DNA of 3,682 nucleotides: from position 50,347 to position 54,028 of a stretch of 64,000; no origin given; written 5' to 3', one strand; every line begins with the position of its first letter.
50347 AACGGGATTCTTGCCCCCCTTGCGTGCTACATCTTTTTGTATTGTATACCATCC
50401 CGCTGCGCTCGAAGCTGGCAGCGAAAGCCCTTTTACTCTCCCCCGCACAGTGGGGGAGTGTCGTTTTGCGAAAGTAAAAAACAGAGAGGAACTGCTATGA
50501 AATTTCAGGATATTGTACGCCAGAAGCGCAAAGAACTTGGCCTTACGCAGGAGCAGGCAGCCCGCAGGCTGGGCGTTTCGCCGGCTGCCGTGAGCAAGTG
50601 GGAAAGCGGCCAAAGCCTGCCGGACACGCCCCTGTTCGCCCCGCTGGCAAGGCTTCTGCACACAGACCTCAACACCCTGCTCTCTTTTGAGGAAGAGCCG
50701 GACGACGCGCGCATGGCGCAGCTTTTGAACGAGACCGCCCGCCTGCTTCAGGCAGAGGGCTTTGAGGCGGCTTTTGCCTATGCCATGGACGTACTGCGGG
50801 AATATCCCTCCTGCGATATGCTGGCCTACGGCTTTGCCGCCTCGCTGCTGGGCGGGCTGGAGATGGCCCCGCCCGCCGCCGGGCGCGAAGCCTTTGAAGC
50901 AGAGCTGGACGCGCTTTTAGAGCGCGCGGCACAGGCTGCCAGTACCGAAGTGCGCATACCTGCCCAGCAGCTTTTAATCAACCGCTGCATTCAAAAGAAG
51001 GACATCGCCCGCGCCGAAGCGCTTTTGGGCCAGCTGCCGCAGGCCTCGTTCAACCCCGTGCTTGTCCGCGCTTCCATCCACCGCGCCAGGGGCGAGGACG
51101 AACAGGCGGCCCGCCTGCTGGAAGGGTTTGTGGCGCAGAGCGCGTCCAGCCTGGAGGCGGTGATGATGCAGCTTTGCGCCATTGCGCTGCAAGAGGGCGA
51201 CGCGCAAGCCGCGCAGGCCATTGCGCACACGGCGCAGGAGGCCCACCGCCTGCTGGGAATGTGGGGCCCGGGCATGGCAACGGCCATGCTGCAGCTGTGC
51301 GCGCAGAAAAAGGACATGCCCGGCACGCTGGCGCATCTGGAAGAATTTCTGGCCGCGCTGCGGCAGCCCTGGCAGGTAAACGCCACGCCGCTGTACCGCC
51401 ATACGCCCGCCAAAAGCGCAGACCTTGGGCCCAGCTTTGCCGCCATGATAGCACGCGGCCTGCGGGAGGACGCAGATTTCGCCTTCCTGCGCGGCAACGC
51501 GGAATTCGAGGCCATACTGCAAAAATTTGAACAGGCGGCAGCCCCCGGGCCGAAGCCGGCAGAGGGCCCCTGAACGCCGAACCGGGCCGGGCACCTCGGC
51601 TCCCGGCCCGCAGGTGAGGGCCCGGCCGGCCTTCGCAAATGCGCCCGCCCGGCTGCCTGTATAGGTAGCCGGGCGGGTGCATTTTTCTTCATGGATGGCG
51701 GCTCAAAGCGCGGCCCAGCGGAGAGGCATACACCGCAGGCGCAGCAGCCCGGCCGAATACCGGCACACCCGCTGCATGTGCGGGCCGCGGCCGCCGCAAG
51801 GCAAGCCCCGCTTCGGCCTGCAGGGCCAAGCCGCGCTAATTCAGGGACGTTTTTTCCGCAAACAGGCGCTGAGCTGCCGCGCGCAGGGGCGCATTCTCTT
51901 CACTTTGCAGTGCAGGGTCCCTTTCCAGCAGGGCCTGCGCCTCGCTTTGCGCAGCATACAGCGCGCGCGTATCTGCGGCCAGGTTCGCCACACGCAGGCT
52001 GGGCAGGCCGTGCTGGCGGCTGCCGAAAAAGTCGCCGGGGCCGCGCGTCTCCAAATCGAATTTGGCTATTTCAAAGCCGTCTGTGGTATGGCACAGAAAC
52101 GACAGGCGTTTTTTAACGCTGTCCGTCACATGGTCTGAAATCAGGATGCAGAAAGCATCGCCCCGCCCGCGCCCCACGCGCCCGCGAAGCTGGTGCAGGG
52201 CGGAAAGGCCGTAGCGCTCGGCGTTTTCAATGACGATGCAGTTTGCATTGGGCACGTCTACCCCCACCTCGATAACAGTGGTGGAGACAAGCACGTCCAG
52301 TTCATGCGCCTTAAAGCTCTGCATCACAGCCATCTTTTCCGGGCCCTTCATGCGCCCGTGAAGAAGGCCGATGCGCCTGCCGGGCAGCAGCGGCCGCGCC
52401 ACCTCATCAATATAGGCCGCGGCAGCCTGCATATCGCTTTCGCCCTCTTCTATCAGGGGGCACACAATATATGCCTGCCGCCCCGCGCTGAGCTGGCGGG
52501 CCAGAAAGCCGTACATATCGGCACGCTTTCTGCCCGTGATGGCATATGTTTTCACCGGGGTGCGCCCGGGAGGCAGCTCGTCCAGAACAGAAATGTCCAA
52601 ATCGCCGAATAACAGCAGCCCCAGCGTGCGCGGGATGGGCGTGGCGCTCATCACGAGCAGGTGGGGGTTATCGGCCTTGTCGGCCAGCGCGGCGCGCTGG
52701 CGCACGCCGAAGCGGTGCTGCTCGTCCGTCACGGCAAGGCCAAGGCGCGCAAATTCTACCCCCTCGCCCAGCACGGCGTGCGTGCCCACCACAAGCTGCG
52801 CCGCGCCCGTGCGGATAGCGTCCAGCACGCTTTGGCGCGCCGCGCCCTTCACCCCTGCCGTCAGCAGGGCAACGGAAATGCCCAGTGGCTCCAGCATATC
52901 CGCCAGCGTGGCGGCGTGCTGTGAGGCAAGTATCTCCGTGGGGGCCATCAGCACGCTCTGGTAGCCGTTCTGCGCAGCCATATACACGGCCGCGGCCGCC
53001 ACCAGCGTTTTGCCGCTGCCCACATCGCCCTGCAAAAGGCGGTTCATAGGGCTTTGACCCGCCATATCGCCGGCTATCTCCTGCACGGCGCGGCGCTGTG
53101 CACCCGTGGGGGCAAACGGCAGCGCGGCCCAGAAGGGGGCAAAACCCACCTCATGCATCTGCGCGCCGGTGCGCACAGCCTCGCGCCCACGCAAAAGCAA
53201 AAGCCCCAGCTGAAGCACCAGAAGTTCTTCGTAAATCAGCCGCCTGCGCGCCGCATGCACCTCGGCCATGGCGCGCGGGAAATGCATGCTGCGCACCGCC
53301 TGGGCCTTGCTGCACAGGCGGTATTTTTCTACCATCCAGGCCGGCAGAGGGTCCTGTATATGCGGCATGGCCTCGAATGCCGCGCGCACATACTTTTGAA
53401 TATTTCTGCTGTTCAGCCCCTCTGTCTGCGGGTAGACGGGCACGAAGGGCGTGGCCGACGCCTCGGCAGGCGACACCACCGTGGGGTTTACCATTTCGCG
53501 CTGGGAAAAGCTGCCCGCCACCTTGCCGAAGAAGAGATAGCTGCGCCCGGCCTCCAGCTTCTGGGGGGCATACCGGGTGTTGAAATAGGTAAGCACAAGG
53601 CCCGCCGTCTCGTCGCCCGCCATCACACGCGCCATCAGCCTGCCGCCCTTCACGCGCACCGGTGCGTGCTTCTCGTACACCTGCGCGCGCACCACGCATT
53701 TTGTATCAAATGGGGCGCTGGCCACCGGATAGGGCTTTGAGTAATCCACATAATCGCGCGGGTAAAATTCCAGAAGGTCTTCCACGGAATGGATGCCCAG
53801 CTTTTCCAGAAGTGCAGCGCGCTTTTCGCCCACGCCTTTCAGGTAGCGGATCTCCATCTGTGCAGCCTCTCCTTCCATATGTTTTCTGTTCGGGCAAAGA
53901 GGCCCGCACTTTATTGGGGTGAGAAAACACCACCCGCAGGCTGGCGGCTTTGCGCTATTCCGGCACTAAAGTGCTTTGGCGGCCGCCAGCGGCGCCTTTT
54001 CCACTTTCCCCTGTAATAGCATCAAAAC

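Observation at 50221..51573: Half-copy (single arm) of the 260-bp module ends exactly at the RBS of an XRE-TPR (RNPP-like) regulator gene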

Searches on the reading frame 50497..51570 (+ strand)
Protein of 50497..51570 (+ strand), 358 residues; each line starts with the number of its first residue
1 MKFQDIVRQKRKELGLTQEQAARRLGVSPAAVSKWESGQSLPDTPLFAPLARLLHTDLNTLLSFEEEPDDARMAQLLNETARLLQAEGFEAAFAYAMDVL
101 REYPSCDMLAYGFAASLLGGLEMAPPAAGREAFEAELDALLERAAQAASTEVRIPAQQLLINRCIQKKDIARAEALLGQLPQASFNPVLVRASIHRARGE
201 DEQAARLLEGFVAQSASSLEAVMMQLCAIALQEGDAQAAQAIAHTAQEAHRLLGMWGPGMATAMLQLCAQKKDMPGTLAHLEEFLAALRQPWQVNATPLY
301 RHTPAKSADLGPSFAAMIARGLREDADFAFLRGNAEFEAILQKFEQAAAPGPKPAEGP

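Call 15: search_protein_families(library=pfam, proteins=[window:50497-51570:+], max_evalue=0.01)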
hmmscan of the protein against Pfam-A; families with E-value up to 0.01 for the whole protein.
window:50497-51570:+ (358 aa): 8 families
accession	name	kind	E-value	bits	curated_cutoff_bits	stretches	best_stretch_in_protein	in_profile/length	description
PF01381.28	HTH_3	-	9.5e-15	54.8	23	1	7-59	1-53/55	Helix-turn-helix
PF13560.12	HTH_31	-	7.5e-12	45.8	27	1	8-58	7-58/64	Helix-turn-helix domain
PF12844.13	HTH_19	-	1.2e-06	28.7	30.2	1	8-63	5-60/64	Helix-turn-helix domain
PF15731.11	MqsA_antitoxin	-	0.00046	20.7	30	1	6-54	73-120/131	Antitoxin component of bacterial toxin-antitoxin system, MqsA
PF13384.12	HTH_23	-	0.0012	19.1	24.6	1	10-35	14-37/50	Homeodomain-like domain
PF14549.12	P22_Cro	-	0.0017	18.6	30.2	1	18-42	12-34/60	DNA-binding transcriptional regulator Cro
PF08281.18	Sigma70_r4_2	-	0.0037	17.3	25.7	0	12-34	23-45/54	Sigma-70, region 4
PF13413.12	HTH_25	-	0.0059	16.8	24.6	0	8-39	3-34/62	Helix-turn-helix domain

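Call 28: find_homologous_proteins(query=window:50497-51570:+, max_evalue=0.00001)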
Query window:50497-51570:+ (358 aa): 179 proteins with E <= 0.00001 among 8000 candidates; the best 120 are listed.
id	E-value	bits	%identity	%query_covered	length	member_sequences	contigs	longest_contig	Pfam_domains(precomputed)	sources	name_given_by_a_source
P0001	3.8e-220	748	98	100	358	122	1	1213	PF12844.14,PF01381.29,PF13560.13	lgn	-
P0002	2.7e-200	683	93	100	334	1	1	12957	PF12844.14,PF01381.29,PF13560.13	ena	-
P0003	2.6e-183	627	85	100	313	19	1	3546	PF12844.14,PF01381.29,PF13560.13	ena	-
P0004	1.6e-179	614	81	99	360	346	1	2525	PF12844.14,PF01381.29,PF13560.13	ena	-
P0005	7.4e-179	612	81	99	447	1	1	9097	PF12844.14,PF01381.29,PF13560.13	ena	-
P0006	2.3e-174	597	79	97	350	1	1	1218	PF12844.14,PF01381.29,PF13560.13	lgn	-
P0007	6.6e-169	579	78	97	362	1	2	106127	PF12844.14,PF01381.29,PF13560.13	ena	-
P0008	1.3e-165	569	80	93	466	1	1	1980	PF01381.29,PF17762.9,PF13560.13,PF02195.27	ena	-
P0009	2.8e-165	567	76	97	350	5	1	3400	PF12844.14,PF01381.29,PF13560.13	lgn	-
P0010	6.7e-143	494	79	83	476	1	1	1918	-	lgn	-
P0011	5.8e-113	396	89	59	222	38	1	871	PF12844.14,PF01381.29,PF13560.13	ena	-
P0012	3.6e-88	314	89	47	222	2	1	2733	PF12844.14,PF01381.29,PF13560.13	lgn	-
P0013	2.1e-69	252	82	41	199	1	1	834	PF12844.14,PF01381.29,PF13560.13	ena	-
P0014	9.2e-63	231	40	96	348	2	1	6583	PF01381.29,PF13560.13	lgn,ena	-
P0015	7.9e-57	211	35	97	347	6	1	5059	PF12844.14,PF01381.29,PF13560.13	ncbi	ncbi:MAG: helix-turn-helix transcriptional regulator [Ruthenibacterium sp.]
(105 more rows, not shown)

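Call 29: find_encoding_contigs(protein=P0007, flank=10000, max_places=3)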
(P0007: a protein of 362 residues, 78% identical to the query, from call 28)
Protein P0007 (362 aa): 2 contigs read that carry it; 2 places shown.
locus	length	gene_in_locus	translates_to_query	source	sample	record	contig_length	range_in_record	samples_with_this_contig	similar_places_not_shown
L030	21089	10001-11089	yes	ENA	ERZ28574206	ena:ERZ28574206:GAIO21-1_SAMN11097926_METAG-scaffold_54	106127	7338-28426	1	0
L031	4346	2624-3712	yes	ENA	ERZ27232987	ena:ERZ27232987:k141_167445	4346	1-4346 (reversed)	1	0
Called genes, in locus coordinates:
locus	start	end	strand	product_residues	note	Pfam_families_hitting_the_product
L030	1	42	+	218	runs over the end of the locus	PF00122:E1-E2_ATPase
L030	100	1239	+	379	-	PF00702:Hydrolase, PF12710:HAD (faint)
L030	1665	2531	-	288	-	PF02673:BacA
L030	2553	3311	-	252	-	PF03372:Exo_endo_phos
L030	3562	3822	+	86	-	-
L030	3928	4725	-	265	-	PF02535:Zip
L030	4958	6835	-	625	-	PF06480:FtsH_ext, PF06068:TIP49 (weak), PF00004:AAA, PF07728:AAA_5 (faint), PF17862:AAA_lid_3, PF01434:Peptidase_M41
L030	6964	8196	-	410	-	PF02073:Peptidase_M29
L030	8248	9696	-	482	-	PF04389:Peptidase_M28, PF01546:Peptidase_M20, PF07687:M20_dimer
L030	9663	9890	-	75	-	-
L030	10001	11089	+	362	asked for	PF01381:HTH_3, PF12844:HTH_19, PF13560:HTH_31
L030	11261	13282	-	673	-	PF17191:RecG_wedge, PF00270:DEAD, PF04851:ResIII, PF00271:Helicase_C, PF19833:RecG_dom3_C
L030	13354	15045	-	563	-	PF02734:Dak2, PF21645:FakA-like_M, PF13684:FakA-like_C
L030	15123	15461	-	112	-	PF03780:Asp23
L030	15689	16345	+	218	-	-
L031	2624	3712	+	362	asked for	PF01381:HTH_3, PF12844:HTH_19, PF13560:HTH_31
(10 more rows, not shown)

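Call 30: find_encoding_contigs(protein=P0005, flank=10000, max_places=3)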
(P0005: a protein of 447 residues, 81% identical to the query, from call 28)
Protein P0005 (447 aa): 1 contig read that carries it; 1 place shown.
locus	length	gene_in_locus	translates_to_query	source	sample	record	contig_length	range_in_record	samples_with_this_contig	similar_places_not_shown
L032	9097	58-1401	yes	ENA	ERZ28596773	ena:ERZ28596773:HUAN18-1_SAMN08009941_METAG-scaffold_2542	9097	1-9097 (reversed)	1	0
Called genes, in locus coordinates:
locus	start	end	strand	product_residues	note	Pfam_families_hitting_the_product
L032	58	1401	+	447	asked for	PF01381:HTH_3, PF12844:HTH_19 (faint), PF13560:HTH_31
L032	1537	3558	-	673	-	PF17191:RecG_wedge, PF00270:DEAD, PF04851:ResIII, PF07517:SecA_DEAD (faint), PF00271:Helicase_C, PF19833:RecG_dom3_C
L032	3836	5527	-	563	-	PF02734:Dak2, PF21645:FakA-like_M, PF13684:FakA-like_C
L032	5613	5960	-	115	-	PF03780:Asp23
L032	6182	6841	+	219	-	-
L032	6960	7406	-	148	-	PF12802:MarR_2, PF13463:HTH_27 (weak)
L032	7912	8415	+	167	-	PF00702:Hydrolase (weak), PF13242:Hydrolase_like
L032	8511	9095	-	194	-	?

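Call 31: find_encoding_contigs(protein=P0002, flank=10000, max_places=3)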
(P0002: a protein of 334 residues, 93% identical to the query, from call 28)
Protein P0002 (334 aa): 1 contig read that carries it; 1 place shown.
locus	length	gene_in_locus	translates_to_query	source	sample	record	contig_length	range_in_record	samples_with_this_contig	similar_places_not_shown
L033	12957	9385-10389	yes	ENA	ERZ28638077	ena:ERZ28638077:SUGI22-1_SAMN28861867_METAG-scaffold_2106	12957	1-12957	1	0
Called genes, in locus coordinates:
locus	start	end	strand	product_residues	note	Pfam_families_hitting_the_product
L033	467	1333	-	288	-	PF02673:BacA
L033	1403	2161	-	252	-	PF03372:Exo_endo_phos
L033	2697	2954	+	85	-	-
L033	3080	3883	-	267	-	PF02535:Zip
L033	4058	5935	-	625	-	PF06480:FtsH_ext, PF06068:TIP49 (weak), PF07728:AAA_5 (faint), PF00004:AAA, PF17862:AAA_lid_3, PF01434:Peptidase_M41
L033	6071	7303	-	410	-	PF02073:Peptidase_M29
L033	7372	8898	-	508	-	PF01546:Peptidase_M20, PF04389:Peptidase_M28, PF07687:M20_dimer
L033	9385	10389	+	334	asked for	PF01381:HTH_3, PF12844:HTH_19 (weak), PF13560:HTH_31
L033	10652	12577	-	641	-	-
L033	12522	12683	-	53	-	-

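Call 59: predict_structure(alignment_id=A6)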
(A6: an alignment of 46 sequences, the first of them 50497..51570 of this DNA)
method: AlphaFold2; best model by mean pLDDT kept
length: 358 residues; sequences in the alignment: 46
mean_pLDDT: 93.4   pTM: 0.76
mean pLDDT of the five models: 93.4, 92.6, 92.3, 91.6, 91.2
residues with pLDDT >= 90: 303; 70-90: 48; 50-70: 7; < 50: 0
segments of 3 or more residues with pLDDT < 50: none
pLDDT, mean of each block of 10 residues (from residue 1): 89 97 98 96 94 88 80 97 97 97 91 97 90 96 96 96 97 96 88 97 97 95 96 97 97 93 94 97 94 90 81 93 96 97 94 70
secondary structure, 60 per line:
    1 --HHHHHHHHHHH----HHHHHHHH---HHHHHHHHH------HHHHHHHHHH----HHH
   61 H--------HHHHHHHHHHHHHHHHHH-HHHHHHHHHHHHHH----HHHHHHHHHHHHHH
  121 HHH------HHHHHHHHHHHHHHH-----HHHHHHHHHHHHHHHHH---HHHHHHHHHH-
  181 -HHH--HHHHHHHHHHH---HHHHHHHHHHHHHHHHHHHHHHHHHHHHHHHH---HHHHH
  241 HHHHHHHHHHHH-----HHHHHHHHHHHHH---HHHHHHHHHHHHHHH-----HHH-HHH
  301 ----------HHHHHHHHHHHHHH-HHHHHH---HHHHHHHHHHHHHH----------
elements in order: H3-13 H18-25 H29-37 H44-53 H58-61 H70-87 H89-102 H107-123 H130-144 H150-166 H170-179 H187-197 H201-232 H236-252 H258-270 H274-288 H311-324 H326-331 H335-348

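Call 61: fold_search(model_id=the predicted structure, library=pdb)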
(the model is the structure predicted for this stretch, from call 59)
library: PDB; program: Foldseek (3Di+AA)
matches with E <= 10: 1121; with E <= 0.001: 3
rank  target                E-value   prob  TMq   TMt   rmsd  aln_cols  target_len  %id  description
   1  3u3w_A                8.5e-05  1.00  0.24  0.29  14.8       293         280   15  Crystal Structure of Bacillus thuringiensis PlcR in complex with the peptide PapR7 and DNA (released 2013-01-09)
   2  2qfc_A                2.3e-04  1.00  0.29  0.33  17.1       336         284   12  Crystal Structure of Bacillus thuringiensis PlcR complexed with PapR (released 2007-11-06)
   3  6hu8                  8.9e-04  1.00  0.19  0.22  19.9       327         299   12  Apo form of the competence regulator ComR from Streptococcus vestibularis (released 2019-10-23)
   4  5juf                  2.8e-03  1.00  0.20  0.22  19.6       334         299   10  Crystal structure of the apo form of ComR from S. thermophilus. (released 2016-10-26)
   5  6qer_D                3.2e-03  1.00  0.19  0.22  20.1       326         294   11  Apo Form Of ComR From S. Thermophilus in space group C2 (released 2019-02-20)
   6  4yv9_D                3.7e-03  1.00  0.22  0.28  17.3       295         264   12  X-ray crystal structure of Streptococcus dysgalactiae SHP pheromone receptor Rgg2 (released 2015-04-08)
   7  5w4m_A                4.2e-03  1.00  0.22  0.27  17.3       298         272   13  Crystal structure of Streptococcus dysgalactiae SHP pheromone receptor Rgg2(C45S) (released 2017-10-25)
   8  5jub_A                4.4e-03  1.00  0.24  0.28  17.2       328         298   11  Crystal structure of ComR from S.thermophilus in complex with DNA and its signalling peptide ComS. (released 2016-10-26)
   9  5w4m_B                6.4e-03  1.00  0.29  0.35   9.8       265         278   12  Crystal structure of Streptococcus dysgalactiae SHP pheromone receptor Rgg2(C45S) (released 2017-10-25)
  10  5jub_B                6.9e-03  1.00  0.21  0.24  15.1       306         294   12  Crystal structure of ComR from S.thermophilus in complex with DNA and its signalling peptide ComS. (released 2016-10-26)
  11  4yv6_D                7.2e-03  1.00  0.22  0.28  19.6       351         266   12  X-ray crystal structure of Streptococcus dysgalactiae SHP pheromone receptor Rgg2 (released 2015-04-08)
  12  6qer_A                7.2e-03  0.99  0.18  0.21  20.4       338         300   10  Apo Form Of ComR From S. Thermophilus in space group C2 (released 2019-02-20)
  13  6qer_C                7.5e-03  0.99  0.19  0.21  18.7       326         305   11  Apo Form Of ComR From S. Thermophilus in space group C2 (released 2019-02-20)
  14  4yv9_C                9.2e-03  1.00  0.22  0.28  20.2       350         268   13  X-ray crystal structure of Streptococcus dysgalactiae SHP pheromone receptor Rgg2 (released 2015-04-08)
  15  2axu_F                1.0e-02  1.00  0.24  0.27  19.2       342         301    8  Structure of PrgX (released 2005-12-06)
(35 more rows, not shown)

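Call 65: find_encoding_contigs(protein=P0003, flank=3000, max_places=3)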
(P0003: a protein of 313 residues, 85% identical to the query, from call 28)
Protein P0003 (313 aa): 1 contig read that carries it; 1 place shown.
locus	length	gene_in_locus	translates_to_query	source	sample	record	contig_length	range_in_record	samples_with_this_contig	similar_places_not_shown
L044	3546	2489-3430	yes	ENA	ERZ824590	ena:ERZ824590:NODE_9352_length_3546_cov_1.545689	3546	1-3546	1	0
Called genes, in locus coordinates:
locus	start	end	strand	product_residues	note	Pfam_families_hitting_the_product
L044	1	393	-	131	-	?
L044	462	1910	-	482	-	PF04389:Peptidase_M28, PF01546:Peptidase_M20, PF07687:M20_dimer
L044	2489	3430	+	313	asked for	PF01381:HTH_3, PF12844:HTH_19 (weak), PF13560:HTH_31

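Call 66: find_encoding_contigs(protein=P0004, flank=3000, max_places=3)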
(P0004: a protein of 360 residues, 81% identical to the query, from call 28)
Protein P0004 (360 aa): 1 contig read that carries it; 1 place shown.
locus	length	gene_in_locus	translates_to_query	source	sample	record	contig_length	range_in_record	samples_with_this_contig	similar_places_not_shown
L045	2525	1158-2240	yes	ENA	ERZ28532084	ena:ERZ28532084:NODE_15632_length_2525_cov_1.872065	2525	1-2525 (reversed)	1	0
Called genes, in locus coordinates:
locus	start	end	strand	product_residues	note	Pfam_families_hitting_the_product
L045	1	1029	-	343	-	?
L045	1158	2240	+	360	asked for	PF01381:HTH_3, PF12844:HTH_19 (weak), PF13560:HTH_31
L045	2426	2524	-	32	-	?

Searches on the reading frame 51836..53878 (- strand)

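Call 15: search_protein_families(library=pfam, proteins=[window:51836-53878:-], max_evalue=0.01)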
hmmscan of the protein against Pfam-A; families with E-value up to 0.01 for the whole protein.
window:51836-53878:- (680 aa): 8 families
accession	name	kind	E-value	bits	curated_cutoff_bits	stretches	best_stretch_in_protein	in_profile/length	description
PF17191.10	RecG_wedge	-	6.8e-29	101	23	1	9-167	1-158/162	RecG wedge domain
PF00271.37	Helicase_C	-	3.2e-22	79.3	23.5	1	462-570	11-108/110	Helicase conserved C-terminal domain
PF00270.35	DEAD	-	2.9e-21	76.4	26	1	260-418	3-163/167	DEAD/DEAH box helicase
PF19833.4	RecG_dom3_C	-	1.1e-13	51.5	26.8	1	598-674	1-78/87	ATP-dependent DNA helicase RecG, domain 3, C-terminal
PF04851.21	ResIII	-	7.7e-09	36.1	22.5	1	260-414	7-162/164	Type III restriction enzyme, res subunit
PF07517.20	SecA_DEAD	-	9.2e-06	25.6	24.6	1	285-351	98-164/290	SecA DEAD-like domain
PF13604.12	AAA_30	-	0.00017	21.8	27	1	260-403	5-113/191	AAA domain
PF22590.2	Cas3-like_C_2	-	0.0011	19.6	27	1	484-572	16-105/106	CRISPR-associated nuclease/helicase Cas3, C-terminal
